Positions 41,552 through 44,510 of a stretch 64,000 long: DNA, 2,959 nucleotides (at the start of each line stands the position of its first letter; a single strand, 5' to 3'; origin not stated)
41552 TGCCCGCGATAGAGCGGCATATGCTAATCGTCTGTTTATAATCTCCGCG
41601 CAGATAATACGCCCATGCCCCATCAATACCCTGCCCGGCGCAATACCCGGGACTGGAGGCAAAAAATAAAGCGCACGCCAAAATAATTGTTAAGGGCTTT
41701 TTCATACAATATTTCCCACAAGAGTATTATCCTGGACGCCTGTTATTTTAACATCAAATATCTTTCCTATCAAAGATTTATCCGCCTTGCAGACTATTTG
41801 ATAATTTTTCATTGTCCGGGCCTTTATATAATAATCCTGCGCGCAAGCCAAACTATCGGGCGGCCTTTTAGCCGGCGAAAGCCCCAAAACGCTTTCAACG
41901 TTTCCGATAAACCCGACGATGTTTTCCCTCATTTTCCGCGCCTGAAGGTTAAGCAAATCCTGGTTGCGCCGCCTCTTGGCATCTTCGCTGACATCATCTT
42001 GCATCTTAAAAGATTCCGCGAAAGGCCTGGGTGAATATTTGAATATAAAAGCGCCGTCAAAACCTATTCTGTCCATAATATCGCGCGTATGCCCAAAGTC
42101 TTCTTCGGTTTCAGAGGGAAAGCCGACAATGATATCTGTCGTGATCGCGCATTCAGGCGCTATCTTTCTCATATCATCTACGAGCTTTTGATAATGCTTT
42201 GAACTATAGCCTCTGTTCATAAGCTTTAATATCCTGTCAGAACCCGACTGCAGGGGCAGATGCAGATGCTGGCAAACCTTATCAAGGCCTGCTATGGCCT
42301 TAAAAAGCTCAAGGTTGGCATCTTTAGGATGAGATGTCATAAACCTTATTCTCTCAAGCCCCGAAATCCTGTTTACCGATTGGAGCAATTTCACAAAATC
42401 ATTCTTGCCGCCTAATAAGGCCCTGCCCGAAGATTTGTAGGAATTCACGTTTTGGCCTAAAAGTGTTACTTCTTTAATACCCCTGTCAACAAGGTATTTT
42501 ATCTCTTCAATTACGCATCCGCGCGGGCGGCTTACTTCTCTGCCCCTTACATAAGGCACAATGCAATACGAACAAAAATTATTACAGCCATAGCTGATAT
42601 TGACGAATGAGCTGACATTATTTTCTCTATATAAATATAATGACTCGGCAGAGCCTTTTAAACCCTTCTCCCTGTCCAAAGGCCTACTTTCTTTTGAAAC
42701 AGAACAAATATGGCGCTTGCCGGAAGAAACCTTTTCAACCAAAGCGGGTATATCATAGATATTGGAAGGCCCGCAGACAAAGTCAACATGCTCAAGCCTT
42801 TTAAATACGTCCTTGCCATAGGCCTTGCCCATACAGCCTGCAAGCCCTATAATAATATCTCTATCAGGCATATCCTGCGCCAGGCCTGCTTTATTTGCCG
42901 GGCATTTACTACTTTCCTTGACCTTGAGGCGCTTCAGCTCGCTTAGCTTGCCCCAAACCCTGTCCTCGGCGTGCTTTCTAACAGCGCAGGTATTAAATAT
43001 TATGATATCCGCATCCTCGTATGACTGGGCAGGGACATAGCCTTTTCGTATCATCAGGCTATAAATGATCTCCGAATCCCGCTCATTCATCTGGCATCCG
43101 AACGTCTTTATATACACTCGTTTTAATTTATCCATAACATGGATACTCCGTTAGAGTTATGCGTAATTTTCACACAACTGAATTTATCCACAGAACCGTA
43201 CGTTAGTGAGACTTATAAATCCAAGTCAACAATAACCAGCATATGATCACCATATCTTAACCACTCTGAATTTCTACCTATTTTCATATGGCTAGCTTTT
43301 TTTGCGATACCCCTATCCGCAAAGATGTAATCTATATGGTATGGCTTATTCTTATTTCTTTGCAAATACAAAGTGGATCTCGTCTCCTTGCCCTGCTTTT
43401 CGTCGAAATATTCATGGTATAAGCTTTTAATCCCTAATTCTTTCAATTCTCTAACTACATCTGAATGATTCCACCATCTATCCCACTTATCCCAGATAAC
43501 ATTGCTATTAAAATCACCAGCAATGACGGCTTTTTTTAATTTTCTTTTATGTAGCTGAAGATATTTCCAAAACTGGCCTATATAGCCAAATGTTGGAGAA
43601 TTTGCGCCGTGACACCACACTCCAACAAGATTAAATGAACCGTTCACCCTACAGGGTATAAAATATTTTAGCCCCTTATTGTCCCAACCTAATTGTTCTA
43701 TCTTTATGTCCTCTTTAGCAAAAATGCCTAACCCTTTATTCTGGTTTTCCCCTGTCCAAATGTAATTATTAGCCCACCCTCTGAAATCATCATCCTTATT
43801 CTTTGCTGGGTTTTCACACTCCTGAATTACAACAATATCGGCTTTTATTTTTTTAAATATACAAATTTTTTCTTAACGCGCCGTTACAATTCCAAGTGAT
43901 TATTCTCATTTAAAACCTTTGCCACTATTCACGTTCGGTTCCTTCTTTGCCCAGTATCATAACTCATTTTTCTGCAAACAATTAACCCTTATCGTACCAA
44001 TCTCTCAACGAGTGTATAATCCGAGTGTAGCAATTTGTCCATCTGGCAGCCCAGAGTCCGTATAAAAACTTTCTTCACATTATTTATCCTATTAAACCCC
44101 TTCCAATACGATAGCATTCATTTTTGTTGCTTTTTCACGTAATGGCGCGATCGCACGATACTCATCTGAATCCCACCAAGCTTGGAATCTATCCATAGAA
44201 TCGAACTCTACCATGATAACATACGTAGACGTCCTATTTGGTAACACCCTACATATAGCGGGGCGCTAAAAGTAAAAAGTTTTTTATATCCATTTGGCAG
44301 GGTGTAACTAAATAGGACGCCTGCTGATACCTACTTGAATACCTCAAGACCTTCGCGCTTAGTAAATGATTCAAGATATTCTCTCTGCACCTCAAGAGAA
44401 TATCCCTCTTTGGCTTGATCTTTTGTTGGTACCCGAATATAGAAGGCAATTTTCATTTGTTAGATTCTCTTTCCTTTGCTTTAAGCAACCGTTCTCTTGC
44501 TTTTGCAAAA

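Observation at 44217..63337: Novel ~118-bp MITE-like repeat, four copies, each immediately 5' of an accessory gene and carrying an outward-facing SD+ATG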

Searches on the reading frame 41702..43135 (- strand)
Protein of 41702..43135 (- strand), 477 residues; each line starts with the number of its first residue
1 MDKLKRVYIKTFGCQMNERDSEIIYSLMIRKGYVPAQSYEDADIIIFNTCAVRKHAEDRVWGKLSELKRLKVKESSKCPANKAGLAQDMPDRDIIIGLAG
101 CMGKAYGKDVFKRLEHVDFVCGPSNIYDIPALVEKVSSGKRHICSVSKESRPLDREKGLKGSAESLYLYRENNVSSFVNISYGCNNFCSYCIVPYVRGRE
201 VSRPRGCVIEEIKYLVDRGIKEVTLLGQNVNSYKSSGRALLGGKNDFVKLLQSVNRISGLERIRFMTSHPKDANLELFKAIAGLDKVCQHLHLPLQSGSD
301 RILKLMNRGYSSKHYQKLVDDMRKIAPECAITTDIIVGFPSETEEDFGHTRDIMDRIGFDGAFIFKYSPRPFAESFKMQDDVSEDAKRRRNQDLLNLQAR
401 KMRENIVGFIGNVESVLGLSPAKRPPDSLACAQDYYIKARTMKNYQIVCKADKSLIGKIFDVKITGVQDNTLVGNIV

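Call 15: search_protein_families(library=pfam, proteins=[window:41702-43135:-], max_evalue=0.01)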
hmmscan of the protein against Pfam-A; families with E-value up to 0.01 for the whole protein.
window:41702-43135:- (477 aa): 2 families
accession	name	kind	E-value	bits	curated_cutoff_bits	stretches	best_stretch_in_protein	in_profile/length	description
PF00919.26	UPF0004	-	4.4e-26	91.2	27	1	6-122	1-98/98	Uncharacterized protein family UPF0004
PF04055.27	Radical_SAM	-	3e-24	86.5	29.5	1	178-352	1-164/166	Radical SAM superfamily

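Call 19: find_encoding_contigs(protein=window:41702-43135:-, flank=10000, max_places=10)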
Protein window:41702-43135:- (477 aa): no gene with exactly this product is on record in the collection.

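Call 24: find_related_loci(query=window:41702-43135:-, collection=genome_contigs, flank=10000)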
Query window:41702-43135:- (477 aa) in genome_contigs; peptide patterns used: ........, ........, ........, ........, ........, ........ (x = any residue, [..] = any of these).
600 stretches matched a pattern (row limit reached: there are more); 592 encode a relative of the query (tblastn E <= 1e-3); the best 80 are kept; 80 distinct loci.
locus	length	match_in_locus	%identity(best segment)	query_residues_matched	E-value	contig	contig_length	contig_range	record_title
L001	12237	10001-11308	47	5-476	5e-127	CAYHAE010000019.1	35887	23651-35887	MAG TPA_asm: uncultured Planctomycetia bacterium isolate ERP119294_co1_439 genome assembly, contig: NODE_1265_length_358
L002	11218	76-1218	46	5-403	1e-113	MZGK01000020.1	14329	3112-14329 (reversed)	MAG: Candidatus Omnitrophica bacterium 4484_213 ex4484_213_scaffold_5865, whole genome shotgun sequence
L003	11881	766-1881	47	5-398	1e-112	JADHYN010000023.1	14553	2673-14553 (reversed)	MAG: Candidatus Omnitrophota bacterium isolate BS750m-G80 BS-750m-C7024, whole genome shotgun sequence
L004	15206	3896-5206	40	5-477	4e-107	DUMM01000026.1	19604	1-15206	MAG TPA_asm: Bacillota bacterium isolate AS04akNAM_60 10877_AS04, whole genome shotgun sequence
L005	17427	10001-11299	39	1-476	9e-107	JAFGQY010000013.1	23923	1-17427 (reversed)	MAG: Parachlamydiales bacterium isolate Zod_Metabat.799 k87_1723274, whole genome shotgun sequence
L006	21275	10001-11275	42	5-476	1e-106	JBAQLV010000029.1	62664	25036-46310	MAG: Thermodesulfovibrionales bacterium isolate MFD12052_ilm_asm_bin15 k127_62128, whole genome shotgun sequence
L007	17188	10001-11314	41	8-477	2e-106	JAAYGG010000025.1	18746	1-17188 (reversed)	MAG: Bacillota bacterium isolate AS09scLD_203 24295_AS09, whole genome shotgun sequence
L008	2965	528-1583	48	5-383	1e-109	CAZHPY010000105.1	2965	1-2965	MAG TPA_asm: uncultured Planctomycetia bacterium isolate binchicken_co220_179 genome assembly, contig: NODE_22946_length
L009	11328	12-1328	42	3-477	1e-105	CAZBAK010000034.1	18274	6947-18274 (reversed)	MAG TPA_asm: uncultured Tissierella sp. isolate SRP294416_co2_532 genome assembly, contig: NODE_3316_length_18274_cov_8.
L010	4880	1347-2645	40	4-474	2e-105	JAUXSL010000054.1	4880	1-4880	MAG: Actinomycetota bacterium isolate C12_metabat.bin.89 C12_k141_306179, whole genome shotgun sequence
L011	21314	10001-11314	39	4-477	1e-104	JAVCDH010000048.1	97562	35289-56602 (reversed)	MAG: Candidatus Euphemobacter frigidus isolate MAG_3300031227_11 Ga0307928_10000011, whole genome shotgun sequence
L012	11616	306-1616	39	2-474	8e-104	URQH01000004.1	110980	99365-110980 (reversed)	uncultured Clostridiales bacterium isolate UMGS1241 genome assembly, contig: NODE_267_length_110980_cov_42.890521, whole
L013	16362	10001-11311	39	5-477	2e-103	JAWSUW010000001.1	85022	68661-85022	MAG: Bacillota bacterium isolate B4G8H2-05 NODE_1_length_85022_cov_3.332627, whole genome shotgun sequence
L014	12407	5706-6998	39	3-474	3e-103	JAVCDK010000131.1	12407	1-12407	MAG: Candidatus Celaenobacter antarcticus isolate MAG_3300025698_8 Ga0208771_1001465, whole genome shotgun sequence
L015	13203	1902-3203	41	8-477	1e-103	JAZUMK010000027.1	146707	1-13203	MAG: Clostridia bacterium isolate T1900044894_TS20190360.MAGScoT_cleanbin_000014 SGB_3278_k141_2590505, whole genome sho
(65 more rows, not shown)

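Call 27: find_homologous_proteins(query=window:41702-43135:-, max_evalue=1e-50)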
Query window:41702-43135:- (477 aa): 8000 proteins with E <= 1e-50 among 8000 candidates; the best 120 are listed.
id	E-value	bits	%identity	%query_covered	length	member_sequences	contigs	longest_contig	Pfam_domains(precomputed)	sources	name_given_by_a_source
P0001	0.0e+0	1085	100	100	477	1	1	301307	PF04055.28,PF00919.27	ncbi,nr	ncbi:MAG: tRNA (N6-isopentenyl adenosine(37)-C2)-methylthiotransferase MiaB [Candidatus Omnitrophica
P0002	2.4e-193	661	62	100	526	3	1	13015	PF04055.28,PF00919.27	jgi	jgi:tRNA-2-methylthio-N6-dimethylallyladenosine synthase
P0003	6.8e-192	657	62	99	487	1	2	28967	PF04055.28,PF00919.27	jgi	jgi:tRNA-2-methylthio-N6-dimethylallyladenosine synthase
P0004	2.4e-190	651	63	99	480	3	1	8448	PF04055.28,PF00919.27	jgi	jgi:tRNA-2-methylthio-N6-dimethylallyladenosine synthase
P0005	4.1e-188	644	59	99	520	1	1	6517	PF04055.28,PF00919.27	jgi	jgi:tRNA-2-methylthio-N6-dimethylallyladenosine synthase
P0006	1.3e-187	642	60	99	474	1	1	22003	PF04055.28,PF00919.27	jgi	jgi:tRNA-2-methylthio-N6-dimethylallyladenosine synthase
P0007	4.4e-187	641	62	99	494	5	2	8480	PF04055.28,PF00919.27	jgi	jgi:tRNA-2-methylthio-N6-dimethylallyladenosine synthase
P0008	2.0e-185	635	62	97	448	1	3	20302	PF04055.28,PF00919.27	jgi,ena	-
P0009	4.2e-184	631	63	99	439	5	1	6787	PF04055.28,PF00919.27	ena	-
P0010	1.7e-183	629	61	97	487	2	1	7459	PF04055.28,PF00919.27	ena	-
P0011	3.8e-181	621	62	100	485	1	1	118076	PF04055.28,PF00919.27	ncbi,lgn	-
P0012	4.5e-180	618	60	97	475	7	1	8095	PF04055.28,PF00919.27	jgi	jgi:tRNA-2-methylthio-N6-dimethylallyladenosine synthase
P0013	4.2e-177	608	60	97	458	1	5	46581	PF04055.28,PF00919.27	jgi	jgi:tRNA-2-methylthio-N6-dimethylallyladenosine synthase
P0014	6.3e-176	604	59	97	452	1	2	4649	PF04055.28,PF00919.27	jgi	jgi:tRNA-2-methylthio-N6-dimethylallyladenosine synthase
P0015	1.1e-175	603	62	97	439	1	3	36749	PF04055.28,PF00919.27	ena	-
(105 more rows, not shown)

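Call 29: find_encoding_contigs(protein=P0001, flank=10000, max_places=10)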
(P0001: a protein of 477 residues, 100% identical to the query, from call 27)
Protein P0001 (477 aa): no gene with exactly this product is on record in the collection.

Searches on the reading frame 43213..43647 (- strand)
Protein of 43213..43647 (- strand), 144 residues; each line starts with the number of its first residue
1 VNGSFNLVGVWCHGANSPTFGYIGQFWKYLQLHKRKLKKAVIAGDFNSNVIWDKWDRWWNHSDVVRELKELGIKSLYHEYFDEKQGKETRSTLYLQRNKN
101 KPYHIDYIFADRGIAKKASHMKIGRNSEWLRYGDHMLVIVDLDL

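Call 15: search_protein_families(library=pfam, proteins=[window:43213-43647:-], max_evalue=0.01)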
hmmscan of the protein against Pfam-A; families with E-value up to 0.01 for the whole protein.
window:43213-43647:- (144 aa): 1 family
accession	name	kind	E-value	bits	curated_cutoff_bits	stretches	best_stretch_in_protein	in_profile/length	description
PF03372.29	Exo_endo_phos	-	0.00058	20.1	24.5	1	30-119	138-211/225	Endonuclease/Exonuclease/phosphatase family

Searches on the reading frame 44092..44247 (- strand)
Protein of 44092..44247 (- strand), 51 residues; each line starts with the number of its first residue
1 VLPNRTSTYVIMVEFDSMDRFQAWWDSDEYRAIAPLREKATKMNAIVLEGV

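Call 15: search_protein_families(library=pfam, proteins=[window:44092-44247:-], max_evalue=0.01)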
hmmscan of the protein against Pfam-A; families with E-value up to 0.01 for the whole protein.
window:44092-44247:- (51 aa): 2 families
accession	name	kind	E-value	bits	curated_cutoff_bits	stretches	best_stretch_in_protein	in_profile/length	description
PF07045.17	DUF1330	-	2.1e-12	47.7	23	1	6-51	49-94/94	Domain of unknown function (DUF1330)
PF03992.22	ABM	-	0.0012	19.4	23.1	1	6-34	48-76/78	Antibiotic biosynthesis monooxygenase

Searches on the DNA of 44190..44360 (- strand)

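Call 20: search_dna_similar(query=window:44200-44350:-, collection=plasmids, mode=distant, max_evalue=0.01)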
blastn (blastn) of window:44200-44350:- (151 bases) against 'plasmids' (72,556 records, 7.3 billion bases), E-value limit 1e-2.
No match.

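Call 21: search_dna_similar(query=window:44200-44350:-, collection=phages, mode=distant, max_evalue=0.01)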
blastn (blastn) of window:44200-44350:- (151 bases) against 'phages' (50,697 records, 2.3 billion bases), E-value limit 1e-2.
No match.

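Call 84: search_rna_families(source=window, start=44190, end=44360, threshold=evalue, max_evalue=10)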
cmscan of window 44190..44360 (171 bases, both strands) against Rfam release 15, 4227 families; matches with E-value up to 10: 12.
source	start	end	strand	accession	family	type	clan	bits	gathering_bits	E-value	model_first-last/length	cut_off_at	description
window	44215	44329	-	RF04118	MIR9481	Gene; miRNA;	-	23.6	130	0.0047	1-135/135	no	MIR9481 microRNA precursor family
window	44217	44332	-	RF04251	MIR5070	Gene; miRNA;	CL00139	21.8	100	0.041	1-116/116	no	MIR5070 microRNA precursor family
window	44226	44323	-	RF03802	MIR5649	Gene; miRNA;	-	20.7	100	0.056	1-101/101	no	MIR5649 microRNA precursor family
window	44226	44323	+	RF04251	MIR5070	Gene; miRNA;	CL00139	19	100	0.22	1-116/116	no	MIR5070 microRNA precursor family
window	44227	44322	-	RF04112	MIR5512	Gene; miRNA;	-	18.9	139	0.28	20-111/132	no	MIR5512 microRNA precursor family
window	44226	44323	+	RF03802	MIR5649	Gene; miRNA;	-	18.7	100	0.2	1-101/101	no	MIR5649 microRNA precursor family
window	44230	44319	+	RF04112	MIR5512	Gene; miRNA;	-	16.2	139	1.4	23-108/132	no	MIR5512 microRNA precursor family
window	44235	44314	+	RF00850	mir-259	Gene; miRNA;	-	15.9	50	0.76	1-78/78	no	mir-259 microRNA precursor family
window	44231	44317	+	RF04246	MIR169_8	Gene; miRNA;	CL00098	14.9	107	2.5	1-137/137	no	MIR169_8 microRNA precursor family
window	44225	44324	+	RF04187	MIR862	Gene; miRNA;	-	14.7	100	2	1-110/110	no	MIR862 microRNA precursor family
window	44230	44319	+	RF03601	MIR7993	Gene; miRNA;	-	14.6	100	4.2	30-108/138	no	MIR7993 microRNA precursor family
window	44222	44328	+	RF04051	mir-8517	Gene; miRNA;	-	13.1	70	5.8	1-108/108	no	mir-8517 microRNA precursor family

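Call 86: build_rna_model(alignment_id=A6, structure=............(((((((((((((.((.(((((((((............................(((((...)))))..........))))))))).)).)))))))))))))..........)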
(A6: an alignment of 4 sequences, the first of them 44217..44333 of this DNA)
Model R1 built from alignment A6 (4 sequences, 125 columns); structure: as given.
model positions 117; base pairs 29; branch points 0; effective number of sequences 0.86; information 0.589 bits per position. Calibrated on 0.2 Mb of random sequence (short: E-values are rough).
structure used (alignment columns):
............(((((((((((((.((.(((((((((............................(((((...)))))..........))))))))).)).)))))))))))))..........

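Call 87: search_with_rna_model(model_id=R1, sources=[window, L085, L086, L087, L088, L089, L090, L092, L001, L002, L003, L008, L021, L034, L011, L014], max_evalue=10)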
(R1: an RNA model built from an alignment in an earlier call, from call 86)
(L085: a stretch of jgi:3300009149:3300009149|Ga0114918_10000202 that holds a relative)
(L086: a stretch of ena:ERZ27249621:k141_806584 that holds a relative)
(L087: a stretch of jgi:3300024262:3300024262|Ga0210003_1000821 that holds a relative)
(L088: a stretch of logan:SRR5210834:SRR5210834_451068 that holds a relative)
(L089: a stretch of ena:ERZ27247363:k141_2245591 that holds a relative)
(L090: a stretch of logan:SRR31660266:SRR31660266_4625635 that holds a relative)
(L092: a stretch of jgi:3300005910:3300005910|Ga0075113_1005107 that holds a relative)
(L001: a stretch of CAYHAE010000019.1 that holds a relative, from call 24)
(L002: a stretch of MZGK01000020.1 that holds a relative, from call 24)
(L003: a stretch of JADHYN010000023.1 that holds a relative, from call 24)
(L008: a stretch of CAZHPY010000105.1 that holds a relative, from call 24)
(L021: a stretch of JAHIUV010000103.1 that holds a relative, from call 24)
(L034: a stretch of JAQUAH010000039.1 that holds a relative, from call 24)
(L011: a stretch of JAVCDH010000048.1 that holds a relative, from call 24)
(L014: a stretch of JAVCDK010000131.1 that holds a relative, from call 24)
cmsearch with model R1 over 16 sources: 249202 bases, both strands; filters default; matches with E-value up to 10: 12.
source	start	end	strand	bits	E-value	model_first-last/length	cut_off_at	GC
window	44217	44333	-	151.8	4e-44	1-117/117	no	0.4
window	58036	58152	-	143.7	1.4e-41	1-117/117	no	0.44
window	59220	59336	-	142.7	2.8e-41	1-117/117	no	0.41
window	63213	63336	-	140.9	1e-40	1-117/117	no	0.39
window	63212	63335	+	44.1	1.7e-10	1-117/117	no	0.39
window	44216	44332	+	40.4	2.4e-09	1-117/117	no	0.4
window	58035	58151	+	33.5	3.6e-07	1-117/117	no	0.43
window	59219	59335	+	31.8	1.2e-06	1-117/117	no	0.4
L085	18085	18156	-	20.3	0.0047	1-117/117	no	0.42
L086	18086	18157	-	20.3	0.0047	1-117/117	no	0.42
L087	16741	16812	-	20.3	0.0047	1-117/117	no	0.42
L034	4609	4656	+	12.6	1.2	1-117/117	no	0.42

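Call 88: search_with_rna_model(model_id=R1, source=L086, start=17900, end=18300, max_evalue=10, show_alignments=1)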
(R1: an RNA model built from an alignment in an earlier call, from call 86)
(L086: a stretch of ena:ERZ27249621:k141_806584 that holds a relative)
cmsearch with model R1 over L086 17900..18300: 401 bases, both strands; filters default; matches with E-value up to 10: 1.
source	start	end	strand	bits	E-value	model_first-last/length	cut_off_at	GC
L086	18086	18157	-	20.3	7.5e-06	1-117/117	no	0.42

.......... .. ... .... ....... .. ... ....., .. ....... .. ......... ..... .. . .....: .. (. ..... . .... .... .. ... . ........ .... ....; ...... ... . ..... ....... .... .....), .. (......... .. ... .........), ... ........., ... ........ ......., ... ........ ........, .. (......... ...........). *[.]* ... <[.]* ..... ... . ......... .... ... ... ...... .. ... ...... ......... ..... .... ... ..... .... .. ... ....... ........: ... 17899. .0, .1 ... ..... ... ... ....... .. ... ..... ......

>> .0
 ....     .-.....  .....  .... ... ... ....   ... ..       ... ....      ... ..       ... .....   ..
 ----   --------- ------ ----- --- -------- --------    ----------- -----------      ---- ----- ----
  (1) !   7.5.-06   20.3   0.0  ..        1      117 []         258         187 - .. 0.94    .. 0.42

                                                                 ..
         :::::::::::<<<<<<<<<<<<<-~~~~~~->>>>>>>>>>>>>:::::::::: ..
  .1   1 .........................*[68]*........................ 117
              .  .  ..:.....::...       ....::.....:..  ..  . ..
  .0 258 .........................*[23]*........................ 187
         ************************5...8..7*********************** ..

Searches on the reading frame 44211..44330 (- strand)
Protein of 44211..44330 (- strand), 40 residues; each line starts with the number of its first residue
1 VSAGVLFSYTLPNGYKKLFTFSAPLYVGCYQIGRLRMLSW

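Call 36: find_homologous_proteins(query=A3, max_evalue=10)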
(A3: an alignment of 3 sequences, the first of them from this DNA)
Query A3 (3 sequences): no candidate shares three 5-residue words with the query. No homologue found.
